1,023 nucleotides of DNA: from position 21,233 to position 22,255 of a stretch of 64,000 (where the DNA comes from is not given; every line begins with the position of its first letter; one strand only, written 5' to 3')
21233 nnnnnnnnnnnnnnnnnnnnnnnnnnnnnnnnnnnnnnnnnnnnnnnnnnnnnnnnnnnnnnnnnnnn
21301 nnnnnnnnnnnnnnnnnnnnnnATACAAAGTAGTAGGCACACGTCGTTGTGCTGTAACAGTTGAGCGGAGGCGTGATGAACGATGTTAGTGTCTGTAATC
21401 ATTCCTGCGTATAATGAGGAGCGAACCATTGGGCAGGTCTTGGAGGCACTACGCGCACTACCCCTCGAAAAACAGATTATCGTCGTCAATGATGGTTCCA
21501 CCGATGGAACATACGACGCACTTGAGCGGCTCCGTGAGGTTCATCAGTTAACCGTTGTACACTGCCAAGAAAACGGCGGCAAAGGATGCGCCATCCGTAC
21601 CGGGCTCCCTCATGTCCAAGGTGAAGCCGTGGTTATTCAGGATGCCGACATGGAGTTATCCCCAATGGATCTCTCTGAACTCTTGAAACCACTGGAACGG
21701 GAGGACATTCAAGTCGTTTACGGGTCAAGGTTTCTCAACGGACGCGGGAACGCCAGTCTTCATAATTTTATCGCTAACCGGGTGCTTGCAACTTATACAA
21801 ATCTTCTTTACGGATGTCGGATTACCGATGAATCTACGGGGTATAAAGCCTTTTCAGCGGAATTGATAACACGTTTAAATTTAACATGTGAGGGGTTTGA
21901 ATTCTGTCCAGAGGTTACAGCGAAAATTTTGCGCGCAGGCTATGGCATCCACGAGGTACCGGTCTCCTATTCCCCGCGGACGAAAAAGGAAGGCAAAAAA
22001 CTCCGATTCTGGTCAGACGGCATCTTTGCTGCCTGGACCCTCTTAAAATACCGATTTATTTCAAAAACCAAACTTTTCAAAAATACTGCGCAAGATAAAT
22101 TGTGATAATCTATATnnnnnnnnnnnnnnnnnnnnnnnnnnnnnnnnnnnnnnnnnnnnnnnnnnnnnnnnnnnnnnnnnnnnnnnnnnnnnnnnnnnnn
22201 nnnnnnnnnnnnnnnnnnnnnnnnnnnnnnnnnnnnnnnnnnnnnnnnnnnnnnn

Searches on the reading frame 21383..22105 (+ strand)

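Call 7: search_protein_families(library=pfam, proteins=[window:21383-22105:+], max_evalue=0.0001)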
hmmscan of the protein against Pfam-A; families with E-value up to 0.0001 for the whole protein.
window:21383-22105:+ (240 aa): 5 families
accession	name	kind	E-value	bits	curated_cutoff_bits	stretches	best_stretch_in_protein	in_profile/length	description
PF00535.33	Glycos_transf_2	-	2.7e-32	112.5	23.3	1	4-162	1-164/168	Glycosyl transferase family 2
PF13641.12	Glyco_tranf_2_3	-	8e-12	46.1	27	1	3-143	3-140/230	Glycosyltransferase like family 2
PF12804.13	NTP_transf_3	-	6.3e-06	26.9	27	1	10-114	21-121/160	MobA-like NTP transferase domain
PF13704.12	Glyco_tranf_2_4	-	8.5e-06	26.6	27.5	1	11-65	2-52/98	Glycosyl transferase family 2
PF10111.15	Glyco_tranf_2_2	-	9.7e-05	22.4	27.3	0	4-106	1-108/276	Glycosyltransferase like family 2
